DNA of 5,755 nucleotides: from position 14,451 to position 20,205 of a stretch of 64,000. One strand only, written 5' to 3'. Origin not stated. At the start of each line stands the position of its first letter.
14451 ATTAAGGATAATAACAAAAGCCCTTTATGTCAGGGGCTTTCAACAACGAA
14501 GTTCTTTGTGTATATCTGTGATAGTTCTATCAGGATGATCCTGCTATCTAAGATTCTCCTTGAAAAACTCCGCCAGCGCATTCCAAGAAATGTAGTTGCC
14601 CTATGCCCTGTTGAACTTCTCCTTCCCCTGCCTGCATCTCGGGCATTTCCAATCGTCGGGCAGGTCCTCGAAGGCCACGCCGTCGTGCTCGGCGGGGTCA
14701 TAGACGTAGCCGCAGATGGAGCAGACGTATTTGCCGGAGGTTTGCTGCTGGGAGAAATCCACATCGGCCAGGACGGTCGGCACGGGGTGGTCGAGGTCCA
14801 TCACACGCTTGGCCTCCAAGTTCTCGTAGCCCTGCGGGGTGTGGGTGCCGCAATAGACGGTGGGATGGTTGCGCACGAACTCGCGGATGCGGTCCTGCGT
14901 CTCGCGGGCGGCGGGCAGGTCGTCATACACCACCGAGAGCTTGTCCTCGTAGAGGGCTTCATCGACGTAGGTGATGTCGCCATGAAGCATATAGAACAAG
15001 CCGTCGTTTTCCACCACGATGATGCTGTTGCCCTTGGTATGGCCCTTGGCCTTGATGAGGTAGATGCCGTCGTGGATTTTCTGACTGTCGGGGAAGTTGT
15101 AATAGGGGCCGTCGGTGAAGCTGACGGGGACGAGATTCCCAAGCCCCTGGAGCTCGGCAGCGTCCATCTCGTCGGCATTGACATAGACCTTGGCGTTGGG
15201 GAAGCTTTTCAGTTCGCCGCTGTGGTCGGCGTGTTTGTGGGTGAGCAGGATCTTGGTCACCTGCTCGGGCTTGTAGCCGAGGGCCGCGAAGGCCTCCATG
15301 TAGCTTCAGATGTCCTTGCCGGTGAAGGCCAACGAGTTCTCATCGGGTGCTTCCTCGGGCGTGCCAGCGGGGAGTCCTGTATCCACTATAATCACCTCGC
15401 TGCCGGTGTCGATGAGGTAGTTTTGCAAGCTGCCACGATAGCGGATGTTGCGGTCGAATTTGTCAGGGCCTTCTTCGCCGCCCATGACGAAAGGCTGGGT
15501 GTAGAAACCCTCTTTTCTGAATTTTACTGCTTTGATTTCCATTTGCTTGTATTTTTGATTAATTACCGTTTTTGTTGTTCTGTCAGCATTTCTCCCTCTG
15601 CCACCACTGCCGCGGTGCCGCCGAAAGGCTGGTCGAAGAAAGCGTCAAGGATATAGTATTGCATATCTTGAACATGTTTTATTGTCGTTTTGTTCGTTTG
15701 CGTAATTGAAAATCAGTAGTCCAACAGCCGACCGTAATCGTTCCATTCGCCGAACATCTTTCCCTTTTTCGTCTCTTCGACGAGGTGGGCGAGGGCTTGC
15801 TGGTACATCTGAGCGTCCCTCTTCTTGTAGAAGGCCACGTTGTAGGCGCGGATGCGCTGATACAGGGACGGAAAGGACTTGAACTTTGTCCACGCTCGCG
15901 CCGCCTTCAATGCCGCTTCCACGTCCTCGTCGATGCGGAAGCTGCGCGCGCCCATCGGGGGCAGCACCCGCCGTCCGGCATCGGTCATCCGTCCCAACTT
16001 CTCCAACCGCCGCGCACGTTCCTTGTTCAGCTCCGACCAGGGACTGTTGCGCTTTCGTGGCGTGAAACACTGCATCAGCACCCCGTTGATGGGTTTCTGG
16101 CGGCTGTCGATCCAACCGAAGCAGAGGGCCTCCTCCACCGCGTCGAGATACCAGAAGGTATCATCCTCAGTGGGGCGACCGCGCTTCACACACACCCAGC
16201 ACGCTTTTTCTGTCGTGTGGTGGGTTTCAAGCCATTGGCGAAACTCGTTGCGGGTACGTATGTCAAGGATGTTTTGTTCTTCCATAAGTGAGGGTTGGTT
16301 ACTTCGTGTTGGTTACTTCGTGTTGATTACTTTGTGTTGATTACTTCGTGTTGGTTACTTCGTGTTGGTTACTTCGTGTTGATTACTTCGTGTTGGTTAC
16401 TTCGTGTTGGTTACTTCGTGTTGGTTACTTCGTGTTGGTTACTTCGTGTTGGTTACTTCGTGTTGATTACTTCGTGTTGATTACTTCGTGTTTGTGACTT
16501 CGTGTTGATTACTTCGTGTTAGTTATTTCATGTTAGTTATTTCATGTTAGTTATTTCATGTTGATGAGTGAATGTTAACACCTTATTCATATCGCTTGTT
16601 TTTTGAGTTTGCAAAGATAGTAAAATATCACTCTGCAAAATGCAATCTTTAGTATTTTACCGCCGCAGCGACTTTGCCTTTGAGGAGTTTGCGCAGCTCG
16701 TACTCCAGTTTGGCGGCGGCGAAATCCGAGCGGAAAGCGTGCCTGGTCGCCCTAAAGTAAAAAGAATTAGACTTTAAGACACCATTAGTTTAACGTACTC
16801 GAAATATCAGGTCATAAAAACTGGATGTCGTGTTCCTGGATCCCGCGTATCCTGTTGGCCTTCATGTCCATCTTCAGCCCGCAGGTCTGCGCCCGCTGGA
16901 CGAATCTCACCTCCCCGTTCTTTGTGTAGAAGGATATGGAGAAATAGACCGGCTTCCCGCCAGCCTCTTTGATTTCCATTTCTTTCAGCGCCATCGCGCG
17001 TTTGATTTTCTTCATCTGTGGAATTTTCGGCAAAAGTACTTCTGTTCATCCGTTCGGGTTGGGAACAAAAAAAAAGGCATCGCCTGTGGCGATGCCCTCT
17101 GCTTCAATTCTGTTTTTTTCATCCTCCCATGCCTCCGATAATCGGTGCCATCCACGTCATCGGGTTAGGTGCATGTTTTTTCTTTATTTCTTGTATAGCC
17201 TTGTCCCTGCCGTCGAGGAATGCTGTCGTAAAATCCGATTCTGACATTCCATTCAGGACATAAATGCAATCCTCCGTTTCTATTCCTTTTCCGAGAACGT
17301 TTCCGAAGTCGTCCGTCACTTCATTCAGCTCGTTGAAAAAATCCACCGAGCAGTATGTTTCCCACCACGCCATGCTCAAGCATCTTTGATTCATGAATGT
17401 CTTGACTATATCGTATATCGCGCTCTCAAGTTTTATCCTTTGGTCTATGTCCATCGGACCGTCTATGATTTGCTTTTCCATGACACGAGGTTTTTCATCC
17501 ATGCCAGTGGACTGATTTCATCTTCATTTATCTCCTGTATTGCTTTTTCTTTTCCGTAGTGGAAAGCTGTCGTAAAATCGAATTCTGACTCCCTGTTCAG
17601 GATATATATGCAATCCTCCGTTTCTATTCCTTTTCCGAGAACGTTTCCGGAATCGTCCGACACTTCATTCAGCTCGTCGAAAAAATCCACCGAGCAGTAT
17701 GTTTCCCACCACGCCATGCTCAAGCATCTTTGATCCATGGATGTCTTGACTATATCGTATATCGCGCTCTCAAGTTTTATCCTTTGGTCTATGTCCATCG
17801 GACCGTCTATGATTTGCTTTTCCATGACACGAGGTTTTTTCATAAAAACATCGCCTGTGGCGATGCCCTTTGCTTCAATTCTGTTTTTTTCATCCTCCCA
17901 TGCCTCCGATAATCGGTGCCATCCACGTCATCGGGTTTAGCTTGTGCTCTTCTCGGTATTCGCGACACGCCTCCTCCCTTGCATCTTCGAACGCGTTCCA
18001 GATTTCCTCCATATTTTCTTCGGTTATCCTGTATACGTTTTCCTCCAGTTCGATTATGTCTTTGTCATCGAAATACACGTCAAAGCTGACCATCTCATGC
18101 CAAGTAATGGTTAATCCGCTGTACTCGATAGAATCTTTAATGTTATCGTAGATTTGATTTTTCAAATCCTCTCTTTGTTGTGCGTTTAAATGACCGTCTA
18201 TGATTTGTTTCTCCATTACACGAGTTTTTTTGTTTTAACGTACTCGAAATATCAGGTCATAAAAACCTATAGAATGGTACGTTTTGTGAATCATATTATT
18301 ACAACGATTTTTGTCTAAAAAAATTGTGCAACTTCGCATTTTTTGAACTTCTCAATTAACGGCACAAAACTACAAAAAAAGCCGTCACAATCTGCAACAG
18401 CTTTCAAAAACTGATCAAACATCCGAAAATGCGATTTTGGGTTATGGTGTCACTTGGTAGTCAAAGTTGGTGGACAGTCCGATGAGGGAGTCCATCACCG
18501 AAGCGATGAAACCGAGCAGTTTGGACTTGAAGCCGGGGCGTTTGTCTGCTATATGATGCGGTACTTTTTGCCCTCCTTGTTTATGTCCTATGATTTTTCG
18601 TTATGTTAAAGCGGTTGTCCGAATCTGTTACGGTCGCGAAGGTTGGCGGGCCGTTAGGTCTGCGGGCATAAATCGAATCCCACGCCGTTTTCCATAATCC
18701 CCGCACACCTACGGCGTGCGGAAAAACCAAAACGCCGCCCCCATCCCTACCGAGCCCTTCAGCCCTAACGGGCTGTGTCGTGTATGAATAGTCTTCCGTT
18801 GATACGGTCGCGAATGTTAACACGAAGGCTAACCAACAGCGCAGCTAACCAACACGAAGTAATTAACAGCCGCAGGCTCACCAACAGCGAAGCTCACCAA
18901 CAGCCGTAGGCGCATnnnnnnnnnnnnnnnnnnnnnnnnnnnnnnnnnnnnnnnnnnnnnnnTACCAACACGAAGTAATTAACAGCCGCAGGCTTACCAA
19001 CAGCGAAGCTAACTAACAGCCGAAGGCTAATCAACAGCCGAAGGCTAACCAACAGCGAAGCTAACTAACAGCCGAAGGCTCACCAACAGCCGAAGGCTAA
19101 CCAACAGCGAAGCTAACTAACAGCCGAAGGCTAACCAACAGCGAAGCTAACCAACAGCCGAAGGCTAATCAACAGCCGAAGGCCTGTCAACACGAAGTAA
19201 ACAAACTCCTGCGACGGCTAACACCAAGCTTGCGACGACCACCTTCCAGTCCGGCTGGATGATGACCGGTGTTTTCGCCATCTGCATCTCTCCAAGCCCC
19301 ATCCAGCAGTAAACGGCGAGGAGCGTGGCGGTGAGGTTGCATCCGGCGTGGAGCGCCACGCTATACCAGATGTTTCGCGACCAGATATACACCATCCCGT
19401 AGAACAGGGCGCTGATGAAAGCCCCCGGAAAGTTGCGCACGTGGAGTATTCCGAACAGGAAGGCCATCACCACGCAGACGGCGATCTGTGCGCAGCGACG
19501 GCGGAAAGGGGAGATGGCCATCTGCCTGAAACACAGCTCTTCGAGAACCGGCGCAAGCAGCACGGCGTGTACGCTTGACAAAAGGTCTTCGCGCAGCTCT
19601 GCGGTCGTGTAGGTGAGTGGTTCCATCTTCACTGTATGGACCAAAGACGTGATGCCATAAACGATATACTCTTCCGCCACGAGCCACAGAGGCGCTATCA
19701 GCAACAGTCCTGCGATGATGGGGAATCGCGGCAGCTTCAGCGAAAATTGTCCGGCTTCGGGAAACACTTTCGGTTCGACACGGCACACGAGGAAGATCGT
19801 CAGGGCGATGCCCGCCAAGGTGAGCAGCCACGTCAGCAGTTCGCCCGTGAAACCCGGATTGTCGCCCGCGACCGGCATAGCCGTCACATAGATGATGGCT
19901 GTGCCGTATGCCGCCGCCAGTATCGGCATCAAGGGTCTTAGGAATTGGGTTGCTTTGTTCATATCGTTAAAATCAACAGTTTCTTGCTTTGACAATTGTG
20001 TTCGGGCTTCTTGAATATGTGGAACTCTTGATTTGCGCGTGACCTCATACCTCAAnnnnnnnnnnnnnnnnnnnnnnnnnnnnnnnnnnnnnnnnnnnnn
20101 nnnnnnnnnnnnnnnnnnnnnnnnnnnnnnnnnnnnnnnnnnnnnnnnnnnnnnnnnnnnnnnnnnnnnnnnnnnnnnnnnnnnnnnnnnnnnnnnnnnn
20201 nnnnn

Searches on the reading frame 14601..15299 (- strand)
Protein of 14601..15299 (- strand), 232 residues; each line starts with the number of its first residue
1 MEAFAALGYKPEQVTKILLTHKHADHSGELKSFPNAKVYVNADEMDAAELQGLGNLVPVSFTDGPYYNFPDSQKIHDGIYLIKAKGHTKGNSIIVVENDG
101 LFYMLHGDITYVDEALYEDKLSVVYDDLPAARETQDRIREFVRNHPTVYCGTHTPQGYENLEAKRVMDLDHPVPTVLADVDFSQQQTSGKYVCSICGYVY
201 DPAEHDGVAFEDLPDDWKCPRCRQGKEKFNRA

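Call 55: search_protein_families(library=pfam, proteins=[window:14601-15299:-], max_evalue=0.1)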
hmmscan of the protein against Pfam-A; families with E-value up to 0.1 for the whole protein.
window:14601-15299:- (232 aa): 5 families
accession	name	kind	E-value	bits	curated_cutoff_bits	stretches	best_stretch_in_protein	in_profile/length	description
PF00301.25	Rubredoxin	-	2.7e-12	47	23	1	190-229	1-47/47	Rubredoxin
PF00753.33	Lactamase_B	-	5e-08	33.5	22.7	1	5-148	35-191/196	Metallo-beta-lactamase superfamily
PF21349.2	RUBY_RBDX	-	2.9e-05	23.9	26.5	1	212-229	14-29/30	Rubrerythrin, rubredoxin-like domain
PF16866.11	PHD_4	-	0.00095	19.5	30.6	1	192-222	29-64/65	PHD-finger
PF12706.13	Lactamase_B_2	-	0.01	15.9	27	1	11-40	28-62/200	Beta-lactamase superfamily domain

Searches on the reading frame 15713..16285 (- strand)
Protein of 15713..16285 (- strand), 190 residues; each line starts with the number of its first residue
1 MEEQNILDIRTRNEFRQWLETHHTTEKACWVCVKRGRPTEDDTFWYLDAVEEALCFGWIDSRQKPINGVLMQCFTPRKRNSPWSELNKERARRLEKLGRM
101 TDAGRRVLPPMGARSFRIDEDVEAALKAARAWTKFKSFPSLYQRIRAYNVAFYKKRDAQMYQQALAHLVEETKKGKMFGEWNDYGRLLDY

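Call 8: search_protein_families(library=pfam, proteins=[window:15713-16285:-], max_evalue=0.01)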
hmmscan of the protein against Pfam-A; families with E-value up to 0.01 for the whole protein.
window:15713-16285:- (190 aa): 1 family
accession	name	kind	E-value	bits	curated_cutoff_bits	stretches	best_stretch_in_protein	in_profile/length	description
PF13376.11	OmdA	-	3.2e-05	24.2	25.6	1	116-156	2-43/60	Bacteriocin-protection, YdeI or OmpD-Associated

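Call 24: find_encoding_contigs(protein=window:15713-16285:-, flank=10000, max_places=10)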
Protein window:15713-16285:- (190 aa): 9 contigs read that carry it; 8 places shown.
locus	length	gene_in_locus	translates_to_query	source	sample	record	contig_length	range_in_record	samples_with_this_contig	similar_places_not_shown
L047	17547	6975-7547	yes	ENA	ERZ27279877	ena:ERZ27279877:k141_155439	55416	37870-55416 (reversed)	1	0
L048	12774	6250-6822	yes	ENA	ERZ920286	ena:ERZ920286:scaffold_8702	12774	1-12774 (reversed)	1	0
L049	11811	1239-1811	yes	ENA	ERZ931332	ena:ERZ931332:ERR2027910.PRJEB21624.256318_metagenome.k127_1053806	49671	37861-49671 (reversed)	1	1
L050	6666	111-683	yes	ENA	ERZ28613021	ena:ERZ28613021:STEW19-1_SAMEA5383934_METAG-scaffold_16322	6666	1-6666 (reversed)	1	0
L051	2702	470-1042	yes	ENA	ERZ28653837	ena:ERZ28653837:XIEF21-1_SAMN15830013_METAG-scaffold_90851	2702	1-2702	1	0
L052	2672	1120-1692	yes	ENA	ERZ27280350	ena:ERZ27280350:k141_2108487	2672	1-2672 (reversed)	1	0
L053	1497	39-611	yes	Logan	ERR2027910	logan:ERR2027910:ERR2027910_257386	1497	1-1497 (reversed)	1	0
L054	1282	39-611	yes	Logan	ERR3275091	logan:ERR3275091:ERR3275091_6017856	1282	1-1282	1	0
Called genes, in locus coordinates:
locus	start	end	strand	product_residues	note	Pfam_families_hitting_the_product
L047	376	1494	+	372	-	PF12740:PETase (weak), PF01738:DLH (weak), PF05448:AXE1 (faint)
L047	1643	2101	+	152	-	-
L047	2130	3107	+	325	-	PF00149:Metallophos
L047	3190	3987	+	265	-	PF02517:Rce1-like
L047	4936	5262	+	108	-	-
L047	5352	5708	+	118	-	-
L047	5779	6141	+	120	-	-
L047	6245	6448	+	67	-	-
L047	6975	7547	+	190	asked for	PF28474:DUF8412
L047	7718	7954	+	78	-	-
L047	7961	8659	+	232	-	PF00753:Lactamase_B, PF00301:Rubredoxin, PF21349:RUBY_RBDX (faint)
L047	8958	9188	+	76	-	PF01381:HTH_3 (weak), PF13560:HTH_31 (weak)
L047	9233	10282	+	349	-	PF01555:N6_N4_Mtase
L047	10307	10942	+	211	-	PF09568:RE_MjaI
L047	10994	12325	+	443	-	PF01555:N6_N4_Mtase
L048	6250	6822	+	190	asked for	PF28474:DUF8412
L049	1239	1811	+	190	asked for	PF28474:DUF8412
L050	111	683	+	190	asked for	PF28474:DUF8412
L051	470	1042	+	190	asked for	PF28474:DUF8412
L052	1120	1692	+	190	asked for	PF28474:DUF8412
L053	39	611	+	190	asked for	PF28474:DUF8412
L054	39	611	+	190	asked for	PF28474:DUF8412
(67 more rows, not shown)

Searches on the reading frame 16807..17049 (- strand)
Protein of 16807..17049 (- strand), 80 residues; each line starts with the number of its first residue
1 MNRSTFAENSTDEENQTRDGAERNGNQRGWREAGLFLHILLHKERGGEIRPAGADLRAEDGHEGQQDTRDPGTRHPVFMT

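Call 55: search_protein_families(library=pfam, proteins=[window:16807-17049:-], max_evalue=0.1)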
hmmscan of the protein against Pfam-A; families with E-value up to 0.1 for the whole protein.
window:16807-17049:- (80 aa): 0 families

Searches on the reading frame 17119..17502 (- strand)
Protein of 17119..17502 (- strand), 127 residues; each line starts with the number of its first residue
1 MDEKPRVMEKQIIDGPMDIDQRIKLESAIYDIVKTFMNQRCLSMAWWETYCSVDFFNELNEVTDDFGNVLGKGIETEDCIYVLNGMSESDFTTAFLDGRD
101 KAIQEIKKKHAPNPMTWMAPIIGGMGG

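Call 8: search_protein_families(library=pfam, proteins=[window:17119-17502:-], max_evalue=0.01)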
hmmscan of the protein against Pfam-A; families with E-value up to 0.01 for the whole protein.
window:17119-17502:- (127 aa): 0 families

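Call 55: search_protein_families(library=pfam, proteins=[window:17119-17502:-], max_evalue=0.1)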
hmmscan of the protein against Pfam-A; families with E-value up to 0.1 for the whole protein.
window:17119-17502:- (127 aa): 0 families

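Call 82: search_protein_families(library=pfam, proteins=[window:17122-17502:-], max_evalue=0.001)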
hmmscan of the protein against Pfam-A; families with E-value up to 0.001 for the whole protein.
seq(127 aa): 0 families

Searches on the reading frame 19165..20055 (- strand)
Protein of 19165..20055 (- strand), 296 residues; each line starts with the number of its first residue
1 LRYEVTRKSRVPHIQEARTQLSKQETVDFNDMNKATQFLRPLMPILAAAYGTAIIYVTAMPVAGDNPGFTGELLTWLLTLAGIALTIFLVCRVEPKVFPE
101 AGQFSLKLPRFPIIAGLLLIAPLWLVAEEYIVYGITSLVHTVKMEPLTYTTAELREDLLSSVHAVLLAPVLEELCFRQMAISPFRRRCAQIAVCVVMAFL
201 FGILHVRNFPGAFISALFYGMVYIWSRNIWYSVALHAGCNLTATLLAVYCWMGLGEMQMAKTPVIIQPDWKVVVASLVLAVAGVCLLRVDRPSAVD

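Call 8: search_protein_families(library=pfam, proteins=[window:19165-20055:-], max_evalue=0.01)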
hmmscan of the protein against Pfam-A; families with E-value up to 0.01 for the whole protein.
window:19165-20055:- (296 aa): 2 families
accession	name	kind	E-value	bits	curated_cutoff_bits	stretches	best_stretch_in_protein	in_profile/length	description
PF02517.21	Rce1-like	-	5.1e-17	62.4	22.4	1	158-241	5-92/93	Type II CAAX prenyl endopeptidase Rce1-like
PF09512.15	ThiW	-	0.0037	17.8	30.3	0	192-287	52-144/150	Thiamine-precursor transporter protein (ThiW)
